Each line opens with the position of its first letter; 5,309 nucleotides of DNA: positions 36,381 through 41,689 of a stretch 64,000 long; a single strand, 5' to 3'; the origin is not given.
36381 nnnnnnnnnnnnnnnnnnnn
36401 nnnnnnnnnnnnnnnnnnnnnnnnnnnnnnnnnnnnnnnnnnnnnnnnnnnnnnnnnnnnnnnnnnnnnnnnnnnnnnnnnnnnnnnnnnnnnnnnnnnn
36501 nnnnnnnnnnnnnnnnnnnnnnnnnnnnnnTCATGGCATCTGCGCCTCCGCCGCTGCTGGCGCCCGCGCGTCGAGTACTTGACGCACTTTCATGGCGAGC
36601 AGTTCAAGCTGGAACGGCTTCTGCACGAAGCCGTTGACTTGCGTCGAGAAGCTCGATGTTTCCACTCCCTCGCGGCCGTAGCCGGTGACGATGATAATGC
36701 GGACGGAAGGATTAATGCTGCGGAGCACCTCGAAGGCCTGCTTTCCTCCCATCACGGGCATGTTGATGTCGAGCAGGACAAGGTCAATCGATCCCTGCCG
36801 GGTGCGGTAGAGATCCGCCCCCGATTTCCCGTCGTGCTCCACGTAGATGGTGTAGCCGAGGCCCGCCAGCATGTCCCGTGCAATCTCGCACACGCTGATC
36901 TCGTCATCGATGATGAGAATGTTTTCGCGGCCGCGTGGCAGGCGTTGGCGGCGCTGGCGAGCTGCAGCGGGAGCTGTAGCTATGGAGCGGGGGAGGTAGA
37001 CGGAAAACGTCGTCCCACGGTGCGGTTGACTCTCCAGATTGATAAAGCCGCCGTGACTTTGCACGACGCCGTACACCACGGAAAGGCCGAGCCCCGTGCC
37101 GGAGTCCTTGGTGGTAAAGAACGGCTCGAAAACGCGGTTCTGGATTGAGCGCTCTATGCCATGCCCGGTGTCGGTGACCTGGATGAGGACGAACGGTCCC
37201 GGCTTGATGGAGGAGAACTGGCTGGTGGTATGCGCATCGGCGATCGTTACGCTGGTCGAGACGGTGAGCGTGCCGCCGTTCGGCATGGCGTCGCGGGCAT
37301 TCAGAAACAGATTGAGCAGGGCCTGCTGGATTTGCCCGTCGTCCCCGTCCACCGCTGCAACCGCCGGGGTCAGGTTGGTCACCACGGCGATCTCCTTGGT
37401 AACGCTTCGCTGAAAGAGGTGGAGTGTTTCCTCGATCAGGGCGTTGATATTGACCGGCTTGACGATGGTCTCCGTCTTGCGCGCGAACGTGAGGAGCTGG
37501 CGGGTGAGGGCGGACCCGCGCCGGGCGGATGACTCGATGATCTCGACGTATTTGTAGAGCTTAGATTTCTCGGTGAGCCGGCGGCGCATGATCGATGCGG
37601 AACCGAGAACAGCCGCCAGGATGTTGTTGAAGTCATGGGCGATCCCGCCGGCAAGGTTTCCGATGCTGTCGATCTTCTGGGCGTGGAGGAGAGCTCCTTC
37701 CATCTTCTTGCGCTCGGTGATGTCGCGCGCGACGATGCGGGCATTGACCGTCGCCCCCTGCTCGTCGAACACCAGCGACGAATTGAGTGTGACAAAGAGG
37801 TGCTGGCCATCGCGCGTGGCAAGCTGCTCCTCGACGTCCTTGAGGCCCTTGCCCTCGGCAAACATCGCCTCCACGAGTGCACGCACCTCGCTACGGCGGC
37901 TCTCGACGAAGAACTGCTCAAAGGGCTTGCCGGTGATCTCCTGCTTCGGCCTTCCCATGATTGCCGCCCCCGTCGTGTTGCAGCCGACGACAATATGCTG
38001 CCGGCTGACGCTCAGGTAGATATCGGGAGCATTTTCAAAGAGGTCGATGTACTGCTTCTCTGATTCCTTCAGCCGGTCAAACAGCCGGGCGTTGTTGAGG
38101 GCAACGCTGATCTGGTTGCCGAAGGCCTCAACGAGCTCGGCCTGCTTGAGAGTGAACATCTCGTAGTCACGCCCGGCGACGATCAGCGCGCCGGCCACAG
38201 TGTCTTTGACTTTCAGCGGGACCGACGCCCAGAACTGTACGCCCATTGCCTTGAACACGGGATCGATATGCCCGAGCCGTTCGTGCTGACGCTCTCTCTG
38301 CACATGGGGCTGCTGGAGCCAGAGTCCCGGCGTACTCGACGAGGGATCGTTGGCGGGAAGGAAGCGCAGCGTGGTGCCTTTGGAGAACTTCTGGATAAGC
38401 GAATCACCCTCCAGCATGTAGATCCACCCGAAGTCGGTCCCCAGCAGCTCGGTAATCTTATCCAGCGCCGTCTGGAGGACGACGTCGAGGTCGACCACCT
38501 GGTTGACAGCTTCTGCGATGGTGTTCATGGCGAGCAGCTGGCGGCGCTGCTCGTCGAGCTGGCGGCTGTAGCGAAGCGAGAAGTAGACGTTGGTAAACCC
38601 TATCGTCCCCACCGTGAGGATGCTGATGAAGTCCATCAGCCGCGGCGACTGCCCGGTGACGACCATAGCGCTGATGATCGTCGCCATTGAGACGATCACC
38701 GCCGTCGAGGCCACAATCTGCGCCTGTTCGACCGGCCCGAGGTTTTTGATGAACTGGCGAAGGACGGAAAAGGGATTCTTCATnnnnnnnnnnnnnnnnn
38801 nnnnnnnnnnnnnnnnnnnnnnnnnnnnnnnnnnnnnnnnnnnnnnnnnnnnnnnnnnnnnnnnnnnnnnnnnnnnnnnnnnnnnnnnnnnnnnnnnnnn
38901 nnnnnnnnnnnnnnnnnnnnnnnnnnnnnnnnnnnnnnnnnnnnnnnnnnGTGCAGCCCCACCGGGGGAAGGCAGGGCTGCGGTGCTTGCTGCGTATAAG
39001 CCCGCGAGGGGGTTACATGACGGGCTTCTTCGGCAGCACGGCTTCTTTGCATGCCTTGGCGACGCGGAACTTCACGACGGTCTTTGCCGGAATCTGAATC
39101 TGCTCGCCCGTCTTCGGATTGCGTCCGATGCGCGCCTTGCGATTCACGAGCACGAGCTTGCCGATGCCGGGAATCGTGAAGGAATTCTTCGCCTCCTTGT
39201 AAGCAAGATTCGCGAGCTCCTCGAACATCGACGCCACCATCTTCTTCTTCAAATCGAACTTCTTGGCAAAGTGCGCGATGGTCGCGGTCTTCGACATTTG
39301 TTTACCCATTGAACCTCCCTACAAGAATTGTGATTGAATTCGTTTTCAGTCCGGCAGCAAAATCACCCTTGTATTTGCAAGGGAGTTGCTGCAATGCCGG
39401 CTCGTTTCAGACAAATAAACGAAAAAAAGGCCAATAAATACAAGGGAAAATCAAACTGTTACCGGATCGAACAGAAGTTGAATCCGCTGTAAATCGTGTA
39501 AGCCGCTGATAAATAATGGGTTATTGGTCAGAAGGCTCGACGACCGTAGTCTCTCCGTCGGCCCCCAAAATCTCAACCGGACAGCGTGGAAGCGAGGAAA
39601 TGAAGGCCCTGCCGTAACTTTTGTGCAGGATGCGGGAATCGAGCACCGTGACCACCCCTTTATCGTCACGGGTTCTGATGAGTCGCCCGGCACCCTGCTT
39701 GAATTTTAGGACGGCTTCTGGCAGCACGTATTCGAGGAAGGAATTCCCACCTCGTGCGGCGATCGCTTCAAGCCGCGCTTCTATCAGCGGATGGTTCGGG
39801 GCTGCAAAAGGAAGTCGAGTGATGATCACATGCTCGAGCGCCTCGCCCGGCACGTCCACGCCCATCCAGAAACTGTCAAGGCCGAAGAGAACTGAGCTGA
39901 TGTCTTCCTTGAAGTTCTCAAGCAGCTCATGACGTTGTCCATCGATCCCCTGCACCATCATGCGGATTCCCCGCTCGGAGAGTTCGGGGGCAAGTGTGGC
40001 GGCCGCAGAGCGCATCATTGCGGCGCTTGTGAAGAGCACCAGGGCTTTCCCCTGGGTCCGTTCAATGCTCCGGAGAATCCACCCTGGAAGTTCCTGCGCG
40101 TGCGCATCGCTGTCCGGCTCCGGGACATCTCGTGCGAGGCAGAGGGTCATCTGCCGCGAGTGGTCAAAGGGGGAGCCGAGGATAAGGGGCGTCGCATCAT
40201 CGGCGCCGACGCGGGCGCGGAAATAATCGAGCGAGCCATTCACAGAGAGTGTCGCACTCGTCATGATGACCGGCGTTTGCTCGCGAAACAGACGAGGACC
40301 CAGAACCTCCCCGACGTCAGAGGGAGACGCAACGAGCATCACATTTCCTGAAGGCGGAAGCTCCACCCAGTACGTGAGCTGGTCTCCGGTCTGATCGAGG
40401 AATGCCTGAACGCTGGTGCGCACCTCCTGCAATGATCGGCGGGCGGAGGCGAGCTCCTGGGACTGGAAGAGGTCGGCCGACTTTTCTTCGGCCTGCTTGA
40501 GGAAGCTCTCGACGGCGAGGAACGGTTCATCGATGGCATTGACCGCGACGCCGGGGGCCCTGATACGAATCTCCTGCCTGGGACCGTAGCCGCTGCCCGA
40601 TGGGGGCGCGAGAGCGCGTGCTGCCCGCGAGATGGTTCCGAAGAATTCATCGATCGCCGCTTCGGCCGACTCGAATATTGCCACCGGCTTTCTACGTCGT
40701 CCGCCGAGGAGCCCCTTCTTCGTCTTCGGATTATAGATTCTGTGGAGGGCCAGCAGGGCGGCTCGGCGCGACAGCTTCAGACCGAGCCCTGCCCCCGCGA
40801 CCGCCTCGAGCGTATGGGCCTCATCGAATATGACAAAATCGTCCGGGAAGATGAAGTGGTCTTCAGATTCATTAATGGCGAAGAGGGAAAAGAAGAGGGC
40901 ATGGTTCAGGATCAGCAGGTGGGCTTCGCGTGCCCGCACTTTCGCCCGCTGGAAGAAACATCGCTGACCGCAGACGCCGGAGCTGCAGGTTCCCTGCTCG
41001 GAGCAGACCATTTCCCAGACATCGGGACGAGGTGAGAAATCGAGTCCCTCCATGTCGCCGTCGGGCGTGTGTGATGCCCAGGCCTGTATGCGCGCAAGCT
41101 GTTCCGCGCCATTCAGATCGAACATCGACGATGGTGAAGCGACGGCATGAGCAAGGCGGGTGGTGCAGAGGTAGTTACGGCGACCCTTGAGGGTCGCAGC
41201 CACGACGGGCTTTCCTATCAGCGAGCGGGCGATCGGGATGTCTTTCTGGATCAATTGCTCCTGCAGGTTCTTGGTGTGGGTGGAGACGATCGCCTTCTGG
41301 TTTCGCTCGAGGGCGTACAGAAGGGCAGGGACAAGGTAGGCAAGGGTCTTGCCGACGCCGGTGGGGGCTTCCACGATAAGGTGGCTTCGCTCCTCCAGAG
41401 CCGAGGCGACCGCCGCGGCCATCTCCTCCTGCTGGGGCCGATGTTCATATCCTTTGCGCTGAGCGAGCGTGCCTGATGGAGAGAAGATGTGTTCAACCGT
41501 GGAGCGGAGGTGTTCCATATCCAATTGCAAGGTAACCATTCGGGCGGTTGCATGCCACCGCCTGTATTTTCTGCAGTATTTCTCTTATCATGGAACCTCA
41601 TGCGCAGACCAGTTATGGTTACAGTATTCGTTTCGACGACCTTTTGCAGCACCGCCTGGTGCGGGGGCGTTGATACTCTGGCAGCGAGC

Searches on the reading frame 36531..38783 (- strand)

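Call 8: search_protein_families(library=pfam, proteins=[window:36531-38783:-], max_evalue=0.001)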
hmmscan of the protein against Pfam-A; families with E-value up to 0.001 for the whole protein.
window:36531-38783:- (750 aa): 9 families
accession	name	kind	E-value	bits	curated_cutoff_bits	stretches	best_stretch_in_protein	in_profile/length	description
PF02518.31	HATPase_c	-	2.1e-22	80.1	26.4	1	480-599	1-109/111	Histidine kinase-, DNA gyrase B-, and HSP90-like ATPase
PF00072.30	Response_reg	-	3e-19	69.7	30.2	1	622-733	1-110/111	Response regulator receiver domain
PF08448.16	PAS_4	-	1.6e-14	54.5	23.1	1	249-359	1-109/110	PAS fold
PF01590.32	GAF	-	1.1e-12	49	22.4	1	98-229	1-133/133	GAF domain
PF13426.13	PAS_9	-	4.1e-11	43.5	27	1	254-357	2-103/103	PAS domain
PF00512.31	HisKA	-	7.4e-11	42.4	26.9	1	375-437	3-64/66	His Kinase A (phospho-acceptor) domain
PF13185.12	GAF_2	-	2.2e-10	41.3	28.6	1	98-229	3-135/136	GAF domain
PF00989.32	PAS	-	1.4e-09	38.4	22.6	1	248-355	6-113/113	PAS fold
PF13492.12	GAF_3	-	3.7e-07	31.1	27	1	98-231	1-129/129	GAF domain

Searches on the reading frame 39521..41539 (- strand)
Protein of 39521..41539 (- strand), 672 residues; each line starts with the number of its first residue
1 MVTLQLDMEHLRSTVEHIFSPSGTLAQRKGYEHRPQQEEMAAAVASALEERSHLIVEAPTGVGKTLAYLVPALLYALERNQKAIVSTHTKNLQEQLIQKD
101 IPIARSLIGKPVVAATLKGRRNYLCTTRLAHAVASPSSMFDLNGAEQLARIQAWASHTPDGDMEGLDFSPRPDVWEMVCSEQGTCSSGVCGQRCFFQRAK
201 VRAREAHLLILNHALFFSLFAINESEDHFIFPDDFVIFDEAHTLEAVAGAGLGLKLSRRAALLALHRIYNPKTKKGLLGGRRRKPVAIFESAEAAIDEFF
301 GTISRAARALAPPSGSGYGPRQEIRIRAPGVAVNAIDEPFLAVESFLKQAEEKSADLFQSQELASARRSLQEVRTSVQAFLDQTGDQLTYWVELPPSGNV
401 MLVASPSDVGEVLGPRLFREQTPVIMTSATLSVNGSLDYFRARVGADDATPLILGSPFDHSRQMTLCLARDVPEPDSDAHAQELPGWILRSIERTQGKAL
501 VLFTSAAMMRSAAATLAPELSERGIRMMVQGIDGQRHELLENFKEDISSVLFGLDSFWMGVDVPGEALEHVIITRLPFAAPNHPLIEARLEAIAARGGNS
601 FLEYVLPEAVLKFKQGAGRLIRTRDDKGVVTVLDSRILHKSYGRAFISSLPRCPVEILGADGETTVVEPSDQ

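Call 8: search_protein_families(library=pfam, proteins=[window:39521-41539:-], max_evalue=0.001)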
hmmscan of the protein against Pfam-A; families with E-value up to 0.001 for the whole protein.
window:39521-41539:- (672 aa): 3 families
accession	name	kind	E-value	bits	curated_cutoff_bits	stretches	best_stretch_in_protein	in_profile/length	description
PF13307.12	Helicase_C_2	-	8.4e-45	153.3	25.3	1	489-652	2-169/170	Helicase C-terminal domain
PF00270.35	DEAD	-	5.6e-13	49.4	26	1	42-109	6-73/167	DEAD/DEAH box helicase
PF04851.21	ResIII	-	8.5e-09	36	22.5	1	32-98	3-71/164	Type III restriction enzyme, res subunit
